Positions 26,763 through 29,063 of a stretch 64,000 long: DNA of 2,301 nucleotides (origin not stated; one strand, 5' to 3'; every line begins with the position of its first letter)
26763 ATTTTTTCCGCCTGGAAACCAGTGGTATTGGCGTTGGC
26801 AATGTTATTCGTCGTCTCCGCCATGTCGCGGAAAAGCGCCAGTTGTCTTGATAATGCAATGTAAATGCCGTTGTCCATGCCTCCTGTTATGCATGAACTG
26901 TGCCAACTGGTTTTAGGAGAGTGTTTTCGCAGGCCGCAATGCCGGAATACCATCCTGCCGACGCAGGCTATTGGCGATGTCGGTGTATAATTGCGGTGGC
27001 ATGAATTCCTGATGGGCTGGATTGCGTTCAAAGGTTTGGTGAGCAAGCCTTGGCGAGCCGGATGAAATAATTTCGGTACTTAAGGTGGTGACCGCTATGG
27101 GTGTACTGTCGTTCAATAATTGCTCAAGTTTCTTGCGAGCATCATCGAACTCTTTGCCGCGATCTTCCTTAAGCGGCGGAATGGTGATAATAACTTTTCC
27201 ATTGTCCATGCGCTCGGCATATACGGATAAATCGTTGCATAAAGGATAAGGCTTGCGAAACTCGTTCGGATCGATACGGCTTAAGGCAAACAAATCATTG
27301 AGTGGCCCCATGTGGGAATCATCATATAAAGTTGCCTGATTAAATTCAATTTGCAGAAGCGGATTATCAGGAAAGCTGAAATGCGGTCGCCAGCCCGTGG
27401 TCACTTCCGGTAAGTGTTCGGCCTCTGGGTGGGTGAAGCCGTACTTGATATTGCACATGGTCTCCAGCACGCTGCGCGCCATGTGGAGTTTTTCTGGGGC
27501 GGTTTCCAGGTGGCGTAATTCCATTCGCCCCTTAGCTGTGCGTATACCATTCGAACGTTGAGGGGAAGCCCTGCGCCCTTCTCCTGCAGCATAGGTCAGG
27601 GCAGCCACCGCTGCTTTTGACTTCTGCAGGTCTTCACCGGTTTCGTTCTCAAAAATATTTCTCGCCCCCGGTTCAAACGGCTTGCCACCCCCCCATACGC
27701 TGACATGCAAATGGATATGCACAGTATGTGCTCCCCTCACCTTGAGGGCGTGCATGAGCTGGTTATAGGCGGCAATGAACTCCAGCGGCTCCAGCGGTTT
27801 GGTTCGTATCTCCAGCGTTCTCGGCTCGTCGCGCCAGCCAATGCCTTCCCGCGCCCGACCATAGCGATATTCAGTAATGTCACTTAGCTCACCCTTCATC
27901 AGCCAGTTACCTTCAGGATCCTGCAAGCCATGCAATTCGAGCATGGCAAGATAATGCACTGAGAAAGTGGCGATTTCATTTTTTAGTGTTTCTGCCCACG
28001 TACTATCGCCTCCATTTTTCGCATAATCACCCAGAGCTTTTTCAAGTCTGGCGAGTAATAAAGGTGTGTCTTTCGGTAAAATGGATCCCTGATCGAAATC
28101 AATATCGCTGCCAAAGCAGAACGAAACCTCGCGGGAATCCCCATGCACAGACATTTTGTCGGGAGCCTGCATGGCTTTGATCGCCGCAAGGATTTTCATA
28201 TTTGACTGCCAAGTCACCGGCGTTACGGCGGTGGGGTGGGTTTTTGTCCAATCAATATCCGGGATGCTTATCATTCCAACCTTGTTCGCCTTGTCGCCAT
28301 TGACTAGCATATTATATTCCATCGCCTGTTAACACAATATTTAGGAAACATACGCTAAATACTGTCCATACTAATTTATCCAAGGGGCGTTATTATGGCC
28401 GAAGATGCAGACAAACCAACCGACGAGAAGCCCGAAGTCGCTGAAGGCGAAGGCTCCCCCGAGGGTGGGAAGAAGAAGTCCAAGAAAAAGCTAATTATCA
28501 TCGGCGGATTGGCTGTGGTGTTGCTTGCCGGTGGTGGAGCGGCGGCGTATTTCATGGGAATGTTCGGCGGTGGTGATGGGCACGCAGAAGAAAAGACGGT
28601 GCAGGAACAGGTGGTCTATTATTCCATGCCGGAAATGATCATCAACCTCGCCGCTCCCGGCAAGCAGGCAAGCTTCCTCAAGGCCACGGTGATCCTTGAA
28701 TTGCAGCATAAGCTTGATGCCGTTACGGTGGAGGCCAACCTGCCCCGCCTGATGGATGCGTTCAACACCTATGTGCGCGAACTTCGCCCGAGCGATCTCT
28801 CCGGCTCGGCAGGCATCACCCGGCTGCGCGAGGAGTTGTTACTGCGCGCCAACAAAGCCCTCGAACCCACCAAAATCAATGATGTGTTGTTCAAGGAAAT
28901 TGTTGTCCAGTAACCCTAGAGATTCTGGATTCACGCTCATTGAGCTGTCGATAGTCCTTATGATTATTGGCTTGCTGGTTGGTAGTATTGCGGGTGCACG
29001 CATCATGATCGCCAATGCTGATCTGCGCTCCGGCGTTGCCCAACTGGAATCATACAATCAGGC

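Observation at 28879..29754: Type IV prepilin-like gene embedded between fliL and fliM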

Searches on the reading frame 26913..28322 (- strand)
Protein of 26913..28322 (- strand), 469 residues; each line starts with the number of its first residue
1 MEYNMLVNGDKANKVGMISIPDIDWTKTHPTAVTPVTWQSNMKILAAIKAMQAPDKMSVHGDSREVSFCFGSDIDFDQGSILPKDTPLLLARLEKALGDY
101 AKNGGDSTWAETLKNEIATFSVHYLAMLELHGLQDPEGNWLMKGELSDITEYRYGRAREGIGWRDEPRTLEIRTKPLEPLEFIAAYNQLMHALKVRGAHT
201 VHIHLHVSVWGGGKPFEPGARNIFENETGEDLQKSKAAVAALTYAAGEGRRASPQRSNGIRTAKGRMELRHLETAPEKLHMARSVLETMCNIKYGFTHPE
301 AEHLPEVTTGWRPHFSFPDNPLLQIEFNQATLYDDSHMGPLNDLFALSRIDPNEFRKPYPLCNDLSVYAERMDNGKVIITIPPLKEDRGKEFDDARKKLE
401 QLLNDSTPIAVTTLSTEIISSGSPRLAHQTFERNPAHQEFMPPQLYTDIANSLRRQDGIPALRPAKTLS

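Call 3: search_protein_families(library=pfam, proteins=[window:26913-28322:-], max_evalue=0.1)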
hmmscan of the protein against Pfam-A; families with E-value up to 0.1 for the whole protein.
window:26913-28322:- (469 aa): 0 families

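Call 4: search_protein_families(library=ncbifam, proteins=[window:26913-28322:-], max_evalue=0.1)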
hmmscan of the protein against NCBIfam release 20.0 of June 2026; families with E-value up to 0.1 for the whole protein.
window:26913-28322:- (469 aa): 0 families

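Call 67: search_solved_structures(query=window:26913-28322:-, max_evalue=1)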
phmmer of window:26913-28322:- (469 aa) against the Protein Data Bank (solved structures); distinct sequences matched with E-value up to 1: 0.

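Call 76: search_protein_families(library=phrogs, proteins=[window:26913-28322:-], max_evalue=0.01)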
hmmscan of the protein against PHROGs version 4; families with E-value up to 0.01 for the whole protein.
window:26913-28322:- (469 aa): 0 families

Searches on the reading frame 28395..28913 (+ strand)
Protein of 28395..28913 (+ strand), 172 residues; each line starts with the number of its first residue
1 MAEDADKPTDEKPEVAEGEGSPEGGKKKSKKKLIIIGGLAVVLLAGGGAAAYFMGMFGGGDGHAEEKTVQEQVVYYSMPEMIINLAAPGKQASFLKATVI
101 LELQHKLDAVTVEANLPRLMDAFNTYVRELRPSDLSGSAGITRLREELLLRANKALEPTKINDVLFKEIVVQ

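Call 3: search_protein_families(library=pfam, proteins=[window:28395-28913:+], max_evalue=0.1)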
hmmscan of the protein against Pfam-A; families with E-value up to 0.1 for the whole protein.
window:28395-28913:+ (172 aa): 3 families
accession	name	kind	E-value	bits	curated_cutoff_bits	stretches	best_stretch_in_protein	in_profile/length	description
PF03748.19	FliL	-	1.1e-19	71.3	24.6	1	75-172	1-103/103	Flagellar basal body-associated protein FliL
PF14283.11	CD1107-like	-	0.015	15.7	26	1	12-54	110-151/158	Mobile element protein CD1107-like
PF10814.13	CwsA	-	0.032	14.9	26.7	1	25-50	84-108/134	Cell wall synthesis protein CwsA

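Call 4: search_protein_families(library=ncbifam, proteins=[window:28395-28913:+], max_evalue=0.1)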
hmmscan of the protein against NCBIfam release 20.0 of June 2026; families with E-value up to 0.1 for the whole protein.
window:28395-28913:+ (172 aa): 5 families
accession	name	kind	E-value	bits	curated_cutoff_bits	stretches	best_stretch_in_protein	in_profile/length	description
NF009420.1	PRK12785.1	equivalog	2.1e-45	154.4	197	1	17-172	5-161/161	flagellar basal body-associated protein FliL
NF004285.1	PRK05696.1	equivalog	8.2e-13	48.5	179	1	23-172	10-171/171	flagellar basal body-associated protein FliL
NF005435.1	PRK07021.1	equivalog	5.6e-11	42.5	131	1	27-172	3-157/157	flagellar basal body-associated protein FliL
NF006283.1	PRK08455.1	equivalog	1.5e-10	41.1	187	2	73-172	84-182/182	flagellar basal body-associated protein FliL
NF005826.1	PRK07718.1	equivalog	1.9e-06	27.8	140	1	30-172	3-143/143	flagellar basal body-associated protein FliL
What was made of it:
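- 28395..28913 (+): fliL. PF03748, 71.3 bits; NF009420, 154 bits (calls 3, 4).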
